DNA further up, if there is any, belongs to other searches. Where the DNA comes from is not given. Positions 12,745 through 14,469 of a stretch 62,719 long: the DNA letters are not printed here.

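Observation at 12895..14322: Uncharacterised 475-aa protein with an Rx6H HEPN-like motif, co-transcribed as the fourth gene of the R-M operon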

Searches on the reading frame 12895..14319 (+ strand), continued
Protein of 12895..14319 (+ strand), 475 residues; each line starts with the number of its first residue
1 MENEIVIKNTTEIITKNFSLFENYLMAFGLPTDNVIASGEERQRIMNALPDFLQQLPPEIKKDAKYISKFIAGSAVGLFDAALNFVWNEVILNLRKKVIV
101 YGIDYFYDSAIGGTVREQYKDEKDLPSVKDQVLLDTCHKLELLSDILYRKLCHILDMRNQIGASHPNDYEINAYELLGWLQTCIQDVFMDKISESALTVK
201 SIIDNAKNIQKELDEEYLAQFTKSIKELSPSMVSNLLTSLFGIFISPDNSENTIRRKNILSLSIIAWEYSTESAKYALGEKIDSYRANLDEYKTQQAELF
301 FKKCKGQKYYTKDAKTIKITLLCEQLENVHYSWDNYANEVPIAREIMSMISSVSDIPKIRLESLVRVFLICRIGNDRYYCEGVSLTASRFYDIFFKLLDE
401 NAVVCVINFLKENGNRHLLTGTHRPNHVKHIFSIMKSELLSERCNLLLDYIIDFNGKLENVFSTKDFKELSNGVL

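Call 23: find_related_loci(query=A1, collection=genome_contigs, flank=8000)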
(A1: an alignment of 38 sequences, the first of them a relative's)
Query A1 (475 aa) in genome_contigs; peptide patterns used: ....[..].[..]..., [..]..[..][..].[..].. (x = any residue, [..] = any of these).
70 stretches matched a pattern; 66 encode a relative of the query (tblastn E <= 1e-3); 66 distinct loci.
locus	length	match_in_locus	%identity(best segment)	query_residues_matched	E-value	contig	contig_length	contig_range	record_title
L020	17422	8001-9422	69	3-475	0e+0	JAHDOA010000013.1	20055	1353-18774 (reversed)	MAG: Pelotomaculum sp. isolate SL1-B34.2 k141_336122, whole genome shotgun sequence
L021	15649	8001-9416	67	1-473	0e+0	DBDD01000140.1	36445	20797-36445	MAG TPA_asm: Christensenella sp. UBA941 UBA941_contig_2375, whole genome shotgun sequence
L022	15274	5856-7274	49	1-475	8e-153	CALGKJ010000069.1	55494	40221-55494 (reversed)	MAG: uncultured Clostridia bacterium isolate N1_Bin_Bin_25_1 genome assembly, contig: c_000001288997, whole genome shotg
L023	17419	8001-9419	49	2-475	6e-150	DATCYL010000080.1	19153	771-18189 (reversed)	MAG TPA_asm: Lachnospiraceae bacterium isolate SMAG_U7464 k141_348107, whole genome shotgun sequence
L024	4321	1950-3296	49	4-454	1e-149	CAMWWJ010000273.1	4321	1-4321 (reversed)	MAG TPA_asm: uncultured Lachnospiraceae bacterium isolate SRR14411331_bin.4_metawrap_v1.3_MAG genome assembly, contig: N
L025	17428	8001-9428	47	1-475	8e-144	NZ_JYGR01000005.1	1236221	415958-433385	Streptococcus oralis subsp. oralis strain SK141 TZ92_contig000005, whole genome shotgun sequence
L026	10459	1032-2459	48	1-475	1e-142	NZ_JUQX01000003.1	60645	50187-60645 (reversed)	Streptococcus pseudopneumoniae strain 843_SPSE 24_60645_760502, whole genome shotgun sequence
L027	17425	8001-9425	47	1-475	3e-142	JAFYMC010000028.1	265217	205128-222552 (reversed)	MAG: Lachnospiraceae bacterium isolate RGIG7215 Water_buffalos_Cecum-1__c775881, whole genome shotgun sequence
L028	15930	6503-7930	47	1-475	3e-141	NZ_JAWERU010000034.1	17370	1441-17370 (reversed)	MAG: Streptococcus sp. isolate N5_225_045G1_dasN5_225_045G1_abawaca.12 N5_225_045G1_scaffold_185, whole genome shotgun s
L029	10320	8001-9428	47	1-475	3e-141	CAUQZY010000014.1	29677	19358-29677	MAG TPA_asm: uncultured Streptococcus sp. isolate ERR9968932_bin.29_MetaWRAP_v1.3_MAG genome assembly, contig: ERZ216160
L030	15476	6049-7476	46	1-475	6e-141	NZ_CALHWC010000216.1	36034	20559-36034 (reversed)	MAG: uncultured Streptococcus sp. isolate ERR589633_bin.49_CONCOCT_v1.1_MAG ERZ773016.186, whole genome shotgun sequence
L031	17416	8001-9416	45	2-475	7e-134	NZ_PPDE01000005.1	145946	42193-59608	Veillonella atypica KON strain ATCC 17744 Contig_5_len_145946, whole genome shotgun sequence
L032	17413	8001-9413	46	3-475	5e-132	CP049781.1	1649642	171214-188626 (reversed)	MAG: Clostridiales genomosp. BVAB1 isolate UAB071 chromosome, complete genome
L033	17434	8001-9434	45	4-475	1e-129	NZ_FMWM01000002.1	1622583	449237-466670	Peptoniphilus raoultii strain KHD4, whole genome shotgun sequence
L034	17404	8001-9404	44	2-471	2e-129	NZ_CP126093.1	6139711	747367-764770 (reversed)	Neobacillus sp. DY30 chromosome, complete genome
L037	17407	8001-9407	44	1-471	9e-129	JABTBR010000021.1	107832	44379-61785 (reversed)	Oxalobacteraceae bacterium strain BJB404 21, whole genome shotgun sequence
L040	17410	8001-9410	44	1-472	3e-128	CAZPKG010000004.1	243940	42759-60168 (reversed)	MAG TPA_asm: uncultured Alphaproteobacteria bacterium isolate binchicken_co199_20 genome assembly, contig: NODE_45_lengt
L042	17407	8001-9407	43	1-471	2e-127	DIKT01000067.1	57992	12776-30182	MAG TPA_asm: Desulfobulbaceae bacterium UBA5611 UBA5611_contig_24953, whole genome shotgun sequence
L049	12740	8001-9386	43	8-471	4e-124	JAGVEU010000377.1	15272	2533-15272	MAG: Calditrichaeota bacterium isolate DeMMO2_36 c_000000074500, whole genome shotgun sequence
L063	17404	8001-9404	41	1-471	2e-114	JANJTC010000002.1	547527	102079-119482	MAG: Bacteriovoracaceae bacterium isolate RX1_metabat.bin.2 RX1_k141_883810, whole genome shotgun sequence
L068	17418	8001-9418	47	2-475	4e-128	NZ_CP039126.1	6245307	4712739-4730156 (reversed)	Blautia producta strain DSM 2950 chromosome, complete genome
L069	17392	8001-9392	42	4-470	7e-110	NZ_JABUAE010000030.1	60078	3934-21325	Bacillus sp. Xin1 Xin1_contig000030, whole genome shotgun sequence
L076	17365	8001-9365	43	19-475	2e-118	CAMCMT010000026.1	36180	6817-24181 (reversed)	MAG: Synechococcus sp. UW140 isolate MsE-30apr19-67 genome assembly, contig: MsE-30apr19-C1349, whole genome shotgun seq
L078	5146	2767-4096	51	1-471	4e-101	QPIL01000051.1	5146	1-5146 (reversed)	MAG: Methylococcales symbiont of Iophon sp. n. MRB-2018 isolate M1 NODE_73_length_5146_cov_9.90219_ID_145, whole genome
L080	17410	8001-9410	42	4-475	2e-124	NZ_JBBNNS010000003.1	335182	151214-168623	Veillonella parvula strain CLA-JM-H54 CLAJMH54_contig_3_length_335182, whole genome shotgun sequence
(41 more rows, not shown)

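Call 24: fold_search(model_id=the predicted structure, library=pdb)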
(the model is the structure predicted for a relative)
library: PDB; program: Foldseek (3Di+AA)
matches with E <= 10: 630; with E <= 0.001: 0
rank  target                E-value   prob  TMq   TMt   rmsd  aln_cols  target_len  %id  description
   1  4rv1_A                2.5e-02  0.99  0.25  0.27  18.7       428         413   11  Crystal Structure of Engineered Protein. Northeast Structural Genomics Consortium (NESG) Target OR497. (released 2014-12-10)
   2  4rv1_F                5.9e-02  0.95  0.25  0.28  17.9       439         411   10  Crystal Structure of Engineered Protein. Northeast Structural Genomics Consortium (NESG) Target OR497. (released 2014-12-10)
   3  4rv1_C                6.2e-02  0.98  0.27  0.30  16.8       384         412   10  Crystal Structure of Engineered Protein. Northeast Structural Genomics Consortium (NESG) Target OR497. (released 2014-12-10)
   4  1m8w_A                7.8e-02  1.00  0.27  0.34   8.0       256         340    9  CRYSTAL STRUCTURE OF THE PUMILIO-HOMOLOGY DOMAIN FROM HUMAN PUMILIO1 IN COMPLEX WITH NRE1-19 RNA (released 2002-09-25)
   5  3bsb_A                9.8e-02  0.99  0.26  0.34  11.5       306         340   11  Crystal Structure of Human Pumilio1 in Complex with CyclinB reverse RNA (released 2008-04-08)
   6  4rv1_D                1.1e-01  0.91  0.25  0.28  16.5       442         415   10  Crystal Structure of Engineered Protein. Northeast Structural Genomics Consortium (NESG) Target OR497. (released 2014-12-10)
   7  6sa7_A                1.5e-01  0.77  0.21  0.20  15.4       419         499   10  DARPin-Armadillo fusion C8long83 (released 2019-11-20)
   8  5mfl_A                1.7e-01  0.91  0.26  0.34  14.6       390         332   12  Designed armadillo repeat protein (KR)5_GS10_YIIIM6AII (released 2017-09-13)
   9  2bku_B                1.7e-01  0.87  0.29  0.19  20.3       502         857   11  Kap95p:RanGTP complex (released 2005-05-04)
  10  4rv1_B                1.7e-01  0.66  0.20  0.22  19.0       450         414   11  Crystal Structure of Engineered Protein. Northeast Structural Genomics Consortium (NESG) Target OR497. (released 2014-12-10)
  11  5fu7_E                1.8e-01  0.38  0.17  0.16  19.6       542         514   11  drosophila nanos NBR peptide bound to the NOT module of the human CCR4-NOT complex (released 2016-03-23)
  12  5mff_A                1.9e-01  0.69  0.17  0.25  14.4       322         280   10  Designed armadillo repeat protein YIIIM5AII in complex with peptide (RR)5 (released 2017-09-13)
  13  5wtx                  1.9e-01  0.47  0.21  0.19  22.1       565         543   10  Structure of Nop9 (released 2017-01-25)
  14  5mfn_B                2.0e-01  0.72  0.20  0.29  16.5       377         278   12  Designed armadillo repeat protein YIIIM5AII (released 2017-09-13)
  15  3k4e_A                2.3e-01  0.97  0.28  0.35  10.4       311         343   12  Puf3 RNA binding domain bound to Cox17 RNA 3' UTR recognition sequence site A (released 2009-10-27)
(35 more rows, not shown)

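Call 38: search_protein_families(library=pfam, alignment_id=A3, max_evalue=0.00001)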
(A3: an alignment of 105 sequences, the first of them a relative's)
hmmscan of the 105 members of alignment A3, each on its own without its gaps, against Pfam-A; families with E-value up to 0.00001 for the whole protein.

A. member 1, L020:4538-7972:+ (1145 aa): 2 families
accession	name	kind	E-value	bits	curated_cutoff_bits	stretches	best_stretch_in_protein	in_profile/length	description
PF04465.17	DUF499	-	1.5e-31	109.5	23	1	336-733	39-434/1024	Protein of unknown function (DUF499)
PF18731.6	HEPN_Swt1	-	2.6e-28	99.1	27.5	1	23-146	1-115/115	Swt1-like HEPN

B. families by the number of members that match (of 105 scanned): 113 families (the first 25 are shown)
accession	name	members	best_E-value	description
PF01381.28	HTH_3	4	8.4e-15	Helix-turn-helix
PF12844.13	HTH_19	4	5e-12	Helix-turn-helix domain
PF13560.12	HTH_31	4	1.2e-08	Helix-turn-helix domain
PF01648.25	ACPS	3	2.5e-15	4'-phosphopantetheinyl transferase superfamily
PF02463.25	SMC_N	3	2.4e-08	RecF/RecN/SMC N terminal domain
PF22624.1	AASDHPPT_N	3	3.7e-07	4'-phosphopantetheinyl transferase, N-terminal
PF00005.33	ABC_tran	2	1.3e-31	ABC transporter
PF00664.28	ABC_membrane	2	1.5e-31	ABC transporter transmembrane region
PF14659.12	Phage_int_SAM_3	2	5.5e-20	Phage integrase, N-terminal SAM-like domain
PF14657.12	Arm-DNA-bind_4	2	3.7e-14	Arm DNA-binding domain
PF04851.21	ResIII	2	4.2e-08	Type III restriction enzyme, res subunit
PF13443.12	HTH_26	2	1.7e-07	Cro/C1-type HTH DNA-binding domain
PF10070.14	DabA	1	2.1e-233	Probable inorganic carbon transporter subunit DabA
PF00012.26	HSP70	1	2.5e-225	Hsp70 protein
PF00310.26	GATase_2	1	9.1e-171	Glutamine amidotransferases class-II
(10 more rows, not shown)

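Call 42: search_protein_families(library=pfam, proteins=[P0043, L017:2-1039:+, L017:1020-1496:+, L017:1500-3356:+, L020:2053-4557:+, L020:9450-10286:+, L037:6718-7962:+, L037:9438-10673:+, L063:9430-10593:+, L049:9505-10773:+], max_evalue=0.01)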
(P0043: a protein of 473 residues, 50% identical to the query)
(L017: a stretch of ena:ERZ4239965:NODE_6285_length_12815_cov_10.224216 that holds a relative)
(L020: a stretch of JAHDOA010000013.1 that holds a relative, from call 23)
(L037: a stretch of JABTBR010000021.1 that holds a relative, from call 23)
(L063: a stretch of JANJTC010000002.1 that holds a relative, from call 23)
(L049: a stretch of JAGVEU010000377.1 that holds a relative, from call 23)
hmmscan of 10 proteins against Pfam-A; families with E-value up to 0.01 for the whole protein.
P0043 (473 aa): 0 families

L017:2-1039:+ (346 aa): 2 families
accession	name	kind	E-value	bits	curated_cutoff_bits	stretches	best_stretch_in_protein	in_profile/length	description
PF20282.3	CTD6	-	2e-33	116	26.4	1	210-337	2-130/130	C-terminal domain 6 of the ABC-three component (ABC-3C) systems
PF04471.18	Mrr_cat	-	0.00086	19.8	21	1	10-73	2-60/115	Restriction endonuclease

L017:1020-1496:+ (159 aa): 1 family
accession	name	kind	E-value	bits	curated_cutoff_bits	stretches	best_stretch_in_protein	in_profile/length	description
PF20288.3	MC2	-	9.4e-41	139.5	26.9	1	7-149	2-145/145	ABC-three component (ABC-3C) system Middle Component 2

L017:1500-3356:+ (619 aa): 2 families
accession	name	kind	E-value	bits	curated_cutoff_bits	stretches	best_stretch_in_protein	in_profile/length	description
PF13476.12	AAA_23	-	0.00047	21.3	27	0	19-282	11-189/201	AAA domain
PF17842.7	dsRBD2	-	0.0025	18.3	25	0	481-527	96-142/147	Double-stranded RNA binding domain 2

L020:2053-4557:+ (835 aa): 1 family
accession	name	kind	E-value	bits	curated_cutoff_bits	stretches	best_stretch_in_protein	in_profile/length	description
PF02086.21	MethyltransfD12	-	0.00076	19.7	22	1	42-86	20-64/253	D12 class N6 adenine-specific DNA methyltransferase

L020:9450-10286:+ (279 aa): 0 families

L037:6718-7962:+ (415 aa): 1 family
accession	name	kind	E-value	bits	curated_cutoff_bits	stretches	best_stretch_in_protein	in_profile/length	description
PF14082.12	SduA_C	-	3.4e-33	115.5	27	1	237-401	2-159/159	Shedu protein SduA, C-terminal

L037:9438-10673:+ (412 aa): 2 families
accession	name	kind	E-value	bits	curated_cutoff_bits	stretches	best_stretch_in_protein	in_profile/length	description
PF05990.18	DUF900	-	3.1e-35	122.1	20.5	1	158-324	16-182/232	Alpha/beta hydrolase of unknown function (DUF900)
PF01674.24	Lipase_2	-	0.0011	18.9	20.3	1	164-249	4-87/219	Lipase (class 2)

L063:9430-10593:+ (388 aa): 0 families

L049:9505-10773:+ (423 aa): 1 family
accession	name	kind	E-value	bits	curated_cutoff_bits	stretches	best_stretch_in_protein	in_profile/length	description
PF02684.21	LpxB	-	2.4e-96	323.3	22.6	2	149-400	104-358/374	Lipid-A-disaccharide synthetase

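Call 46: search_dna_similar(query=window:12895-14319:+, collection=phages, mode=protein, max_rows=25)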
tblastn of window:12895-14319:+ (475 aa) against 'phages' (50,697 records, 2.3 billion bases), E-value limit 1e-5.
No match.

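Call 47: search_dna_similar(query=window:12895-14319:+, collection=plasmids, mode=protein, max_rows=30)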
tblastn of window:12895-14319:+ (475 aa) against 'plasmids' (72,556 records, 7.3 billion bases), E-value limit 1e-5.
Records with a match: 89; places in all: 98; records where one place covers at least 80% of the query: 75.
Best place of each record, by identity: <60% 89.
By first word of the organism name: Escherichia 25; Klebsiella 13; Shigella 11; Clostridium 11; Streptomyces 10; Bacillus 3; Rhodococcus 3; Enterobacter 2; Sinorhizobium 2; Rhizobium 2; and 7 more.
By predicted mobility (MOB-suite, as given by PLSDB): conjugative 49; non-mobilizable 32; mobilizable 8.
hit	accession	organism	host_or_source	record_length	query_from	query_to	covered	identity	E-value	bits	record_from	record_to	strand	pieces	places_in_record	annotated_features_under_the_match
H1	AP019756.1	Nitrosomonas stercoris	-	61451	1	471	99%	43.7%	5e-125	408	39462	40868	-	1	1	hypothetical protein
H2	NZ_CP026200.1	Escherichia coli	Homo sapiens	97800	1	470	99%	42.1%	2e-121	397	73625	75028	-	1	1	hypothetical protein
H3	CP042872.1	Escherichia coli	food,raw milk cheese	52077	1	471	99%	42.0%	2e-122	400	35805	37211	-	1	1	hypothetical protein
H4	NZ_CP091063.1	Klebsiella pneumoniae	Homo sapiens,sputum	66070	1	471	99%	42.0%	2e-122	400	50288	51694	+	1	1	hypothetical protein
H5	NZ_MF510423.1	Escherichia coli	Homo sapiens,bile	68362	1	471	99%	42.0%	2e-122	400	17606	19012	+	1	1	hypothetical protein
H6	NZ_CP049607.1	Shigella boydii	Homo sapiens,stool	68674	1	471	99%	42.0%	2e-122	400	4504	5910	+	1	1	hypothetical protein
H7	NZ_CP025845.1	Escherichia coli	Homo sapiens,stool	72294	1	471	99%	42.0%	2e-122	400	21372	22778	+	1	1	hypothetical protein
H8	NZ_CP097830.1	Shigella flexneri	Homo sapiens,stool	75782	1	471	99%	42.0%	2e-122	400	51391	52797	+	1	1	hypothetical protein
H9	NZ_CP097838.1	Shigella flexneri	Homo sapiens,stool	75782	1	471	99%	42.0%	2e-122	400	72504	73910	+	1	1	hypothetical protein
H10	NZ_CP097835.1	Shigella flexneri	Homo sapiens,stool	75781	1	471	99%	42.0%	2e-122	400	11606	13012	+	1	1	hypothetical protein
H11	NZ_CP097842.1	Shigella flexneri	Homo sapiens,stool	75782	1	471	99%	42.0%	2e-122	400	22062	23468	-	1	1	hypothetical protein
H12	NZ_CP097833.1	Shigella flexneri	Homo sapiens,stool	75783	1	471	99%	42.0%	2e-122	400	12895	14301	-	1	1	hypothetical protein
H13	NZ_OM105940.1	Escherichia coli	-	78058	1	471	99%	42.0%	2e-122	400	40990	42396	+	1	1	hypothetical protein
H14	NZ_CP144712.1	Escherichia coli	-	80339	1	471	99%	42.0%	2e-122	400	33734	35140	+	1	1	hypothetical protein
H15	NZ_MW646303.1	Escherichia coli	-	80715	1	471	99%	42.0%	2e-122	400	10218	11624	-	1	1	hypothetical protein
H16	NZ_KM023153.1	Escherichia coli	-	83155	1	471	99%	42.0%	2e-122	400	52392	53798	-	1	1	hypothetical protein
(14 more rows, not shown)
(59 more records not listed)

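Call 48: get_annotated_region(hit=H16, flank=7000)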
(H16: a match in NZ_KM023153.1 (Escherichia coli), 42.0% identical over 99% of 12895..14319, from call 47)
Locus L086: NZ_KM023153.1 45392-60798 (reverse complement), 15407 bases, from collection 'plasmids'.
description: Escherichia coli strain PGR46 plasmid pPGRT46, complete sequence
organism: Escherichia coli (NCBI taxid 562)
taxonomy: Bacteria; Pseudomonadota; Gammaproteobacteria; Enterobacterales; Enterobacteriaceae; Escherichia; Escherichia coli
host: -; source: -; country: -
typing (MOB-suite, as given by PLSDB): conjugative; replicon IncFIB; relaxase MOBC; mating-pair formation MPF_T
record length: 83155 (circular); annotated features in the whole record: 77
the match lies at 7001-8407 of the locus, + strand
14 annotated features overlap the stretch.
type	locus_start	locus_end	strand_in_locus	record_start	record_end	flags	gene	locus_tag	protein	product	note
CDS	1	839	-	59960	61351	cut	-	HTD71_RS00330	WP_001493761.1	ISKra4-like element ISKpn19 family transposase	GO:0006313 - DNA transposition [Evidence IEA]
CDS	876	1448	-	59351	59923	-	-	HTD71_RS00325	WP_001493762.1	recombinase family protein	GO:0006310 - DNA recombination [Evidence IEA]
CDS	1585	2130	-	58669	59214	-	-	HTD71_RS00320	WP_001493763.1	plasmid pRiA4b ORF-3 family protein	-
CDS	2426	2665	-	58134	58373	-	relB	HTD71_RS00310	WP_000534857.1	type II toxin-antitoxin system antitoxin RelB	-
CDS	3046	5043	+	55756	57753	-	betT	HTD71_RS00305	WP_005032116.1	choline BCCT transporter BetT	GO:0071705 - nitrogen compound transport [Evidence IEA]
CDS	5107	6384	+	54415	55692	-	-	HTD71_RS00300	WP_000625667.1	DUF2254 domain-containing protein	-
CDS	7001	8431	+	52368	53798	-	-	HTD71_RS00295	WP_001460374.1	hypothetical protein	-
CDS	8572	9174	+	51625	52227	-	-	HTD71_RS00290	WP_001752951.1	site-specific integrase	GO:0015074 - DNA integration [Evidence IEA]; GO:0006310 - DNA recombination [Evidence IEA]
CDS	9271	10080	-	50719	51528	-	-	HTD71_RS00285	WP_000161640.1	hypothetical protein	-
CDS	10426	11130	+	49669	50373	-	-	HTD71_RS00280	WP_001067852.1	IS6-like element IS26 family transposase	GO:0006313 - DNA transposition [Evidence IEA]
CDS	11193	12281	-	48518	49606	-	-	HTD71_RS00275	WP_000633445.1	AAA family ATPase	-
CDS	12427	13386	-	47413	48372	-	-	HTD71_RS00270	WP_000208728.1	DUF523 and DUF1722 domain-containing protein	-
CDS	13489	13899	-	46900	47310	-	uraH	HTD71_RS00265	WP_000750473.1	hydroxyisourate hydrolase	GO:0019628 - urate catabolic process [Evidence IEA]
CDS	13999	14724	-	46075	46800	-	-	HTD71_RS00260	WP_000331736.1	MerR family transcriptional regulator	GO:0006355 - regulation of DNA-templated transcription [Evidence IEA]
